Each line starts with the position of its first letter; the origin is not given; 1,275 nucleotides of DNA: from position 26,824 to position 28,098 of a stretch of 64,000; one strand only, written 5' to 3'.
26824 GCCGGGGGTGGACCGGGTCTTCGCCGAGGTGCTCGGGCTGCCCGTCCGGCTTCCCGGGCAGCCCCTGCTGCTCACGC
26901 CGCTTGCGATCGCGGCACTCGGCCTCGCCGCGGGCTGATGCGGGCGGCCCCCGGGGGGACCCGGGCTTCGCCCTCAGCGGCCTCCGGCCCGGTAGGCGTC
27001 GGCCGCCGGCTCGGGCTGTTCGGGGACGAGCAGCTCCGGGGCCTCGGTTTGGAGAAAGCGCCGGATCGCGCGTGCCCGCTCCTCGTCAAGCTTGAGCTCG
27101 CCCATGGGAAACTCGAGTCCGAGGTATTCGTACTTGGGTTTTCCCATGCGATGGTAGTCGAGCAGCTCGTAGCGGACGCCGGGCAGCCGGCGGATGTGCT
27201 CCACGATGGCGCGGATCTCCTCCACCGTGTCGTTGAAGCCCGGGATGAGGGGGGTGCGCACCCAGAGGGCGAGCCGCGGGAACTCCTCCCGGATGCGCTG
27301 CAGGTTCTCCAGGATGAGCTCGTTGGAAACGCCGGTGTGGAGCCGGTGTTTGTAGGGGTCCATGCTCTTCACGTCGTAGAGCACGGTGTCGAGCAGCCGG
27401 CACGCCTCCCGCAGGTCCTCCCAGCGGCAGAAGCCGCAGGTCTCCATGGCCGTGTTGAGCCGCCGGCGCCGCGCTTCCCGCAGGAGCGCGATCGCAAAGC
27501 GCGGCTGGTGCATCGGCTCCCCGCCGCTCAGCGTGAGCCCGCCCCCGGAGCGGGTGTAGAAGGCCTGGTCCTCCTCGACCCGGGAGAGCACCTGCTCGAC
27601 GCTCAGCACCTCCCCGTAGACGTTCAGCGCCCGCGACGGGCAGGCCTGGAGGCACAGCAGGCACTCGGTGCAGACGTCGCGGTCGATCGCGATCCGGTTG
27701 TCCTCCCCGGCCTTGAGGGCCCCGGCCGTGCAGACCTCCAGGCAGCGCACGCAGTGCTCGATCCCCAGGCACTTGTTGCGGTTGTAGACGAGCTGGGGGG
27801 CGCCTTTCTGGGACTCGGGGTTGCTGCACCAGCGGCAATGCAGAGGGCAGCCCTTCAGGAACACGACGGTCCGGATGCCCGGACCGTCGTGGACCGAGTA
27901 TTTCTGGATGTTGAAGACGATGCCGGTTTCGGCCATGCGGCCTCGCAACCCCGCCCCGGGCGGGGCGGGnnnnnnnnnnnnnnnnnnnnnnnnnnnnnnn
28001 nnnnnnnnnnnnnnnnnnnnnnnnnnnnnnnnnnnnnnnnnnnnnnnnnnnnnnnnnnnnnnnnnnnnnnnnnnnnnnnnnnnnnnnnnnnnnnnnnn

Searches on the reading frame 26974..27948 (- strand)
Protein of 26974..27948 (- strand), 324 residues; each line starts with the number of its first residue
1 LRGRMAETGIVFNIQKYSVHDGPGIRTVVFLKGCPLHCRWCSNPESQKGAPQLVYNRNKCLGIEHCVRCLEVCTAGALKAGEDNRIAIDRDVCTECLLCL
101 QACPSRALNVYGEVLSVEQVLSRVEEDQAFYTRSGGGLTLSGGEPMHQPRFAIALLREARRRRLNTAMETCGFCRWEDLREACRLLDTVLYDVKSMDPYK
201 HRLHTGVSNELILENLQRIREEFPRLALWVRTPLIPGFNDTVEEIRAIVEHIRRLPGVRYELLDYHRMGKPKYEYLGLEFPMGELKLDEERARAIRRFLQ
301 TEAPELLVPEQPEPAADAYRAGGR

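Call 7: search_protein_families(library=pfam, proteins=[window:26974-27948:-])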
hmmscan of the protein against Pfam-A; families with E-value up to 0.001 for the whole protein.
window:26974-27948:- (324 aa): 10 families
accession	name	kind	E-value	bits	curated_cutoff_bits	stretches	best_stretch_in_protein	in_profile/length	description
PF04055.27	Radical_SAM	-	4.3e-18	66.5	29.5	1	103-246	14-160/166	Radical SAM superfamily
PF13353.11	Fer4_12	-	3.6e-14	53.7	22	1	21-187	2-107/137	4Fe-4S single cluster domain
PF12837.12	Fer4_6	-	6e-07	29.6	25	0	86-108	2-24/24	4Fe-4S binding domain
PF13237.11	Fer4_10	-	6.8e-07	29.6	25.5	2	54-104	3-53/53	4Fe-4S dicluster domain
PF13484.11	Fer4_16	-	4.2e-06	27.9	30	0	93-116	2-26/66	4Fe-4S double cluster binding domain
PF14697.11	Fer4_21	-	3.1e-05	24.4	35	1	57-105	5-53/59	4Fe-4S dicluster domain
PF12838.12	Fer4_7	-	4.4e-05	24.3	27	1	65-107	4-52/52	4Fe-4S dicluster domain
PF00037.32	Fer4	-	0.00013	22.1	21.1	1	87-108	2-23/24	4Fe-4S binding domain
PF13187.11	Fer4_9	-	0.00026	21.4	27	1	65-107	4-51/52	4Fe-4S dicluster domain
PF12797.12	Fer4_2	-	0.00069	19.9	24.5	1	86-105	3-22/22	4Fe-4S binding domain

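Call 10: search_protein_families(library=ncbifam, proteins=[window:26974-27948:-])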
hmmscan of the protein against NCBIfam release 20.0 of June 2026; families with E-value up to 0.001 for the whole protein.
window:26974-27948:- (324 aa): 44 families (the best 25 are shown)
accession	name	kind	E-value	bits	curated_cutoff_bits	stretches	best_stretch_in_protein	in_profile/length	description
NF048010.1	SfplDhtActHpsHDes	equivalog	2.8e-144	479.4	430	1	7-297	4-296/298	(2S)-3-sulfopropanediol dehydratase activating enzyme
TIGR02494.1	PFLE_PFLC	subfamily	3.5e-105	351.4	174.35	1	11-299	1-289/293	glycyl-radical enzyme activating protein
TIGR04395.1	cutC_activ_rSAM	equivalog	5.4e-87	291.9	360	1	8-301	4-299/309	choline TMA-lyase-activating enzyme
NF043069.1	T4HPD_activ_SAM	equivalog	1e-86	291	425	1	9-287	2-275/299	trans-4-hydroxy-L-proline dehydratase activase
NF033719.1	ind_deCO2_activ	equivalog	1.3e-80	270.9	425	1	9-288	1-281/302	indoleacetate decarboxylase activase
NF048008.1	SfplDhtActHpfHKleb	equivalog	4.1e-80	269.4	500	1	10-291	1-284/308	(2S)-3-sulfopropanediol dehydratase activating enzyme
NF033717.2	HPDL_rSAM_activ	equivalog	1.8e-79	267.3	420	1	7-289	2-286/311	4-hydroxyphenylacetate decarboxylase activase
NF007483.0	PRK10076.1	equivalog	3.7e-63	213.4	326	2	93-289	76-270/292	[formate-C-acetyltransferase]-activating enzyme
TIGR04003.1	rSAM_BssD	equivalog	1.8e-62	211.3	496.45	1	10-280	2-274/314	[benzylsuccinate synthase]-activating enzyme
TIGR02493.1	PFLA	equivalog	2.5e-50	171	231.75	2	96-296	29-229/235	pyruvate formate-lyase-activating protein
TIGR04041.1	activase_YjjW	hypoth_equivalog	2.6e-47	161.6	250.2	1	9-270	2-243/276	YjjW family glycine radical enzyme activase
NF008356.0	PRK11145.1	equivalog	3.5e-35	121.4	375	2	96-287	30-224/246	pyruvate formate lyase 1-activating protein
TIGR02495.1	NrdG2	equivalog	2.4e-13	49.8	131.15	2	112-254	44-182/193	anaerobic ribonucleoside-triphosphate reductase activating protein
TIGR02491.1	NrdG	equivalog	3.1e-11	43.4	126.1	1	12-48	3-39/154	anaerobic ribonucleoside-triphosphate reductase activating protein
NF040864.1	HgcB_ferredoxin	equivalog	1.4e-09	37.6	99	1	52-122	8-75/93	mercury methylation ferredoxin HgcB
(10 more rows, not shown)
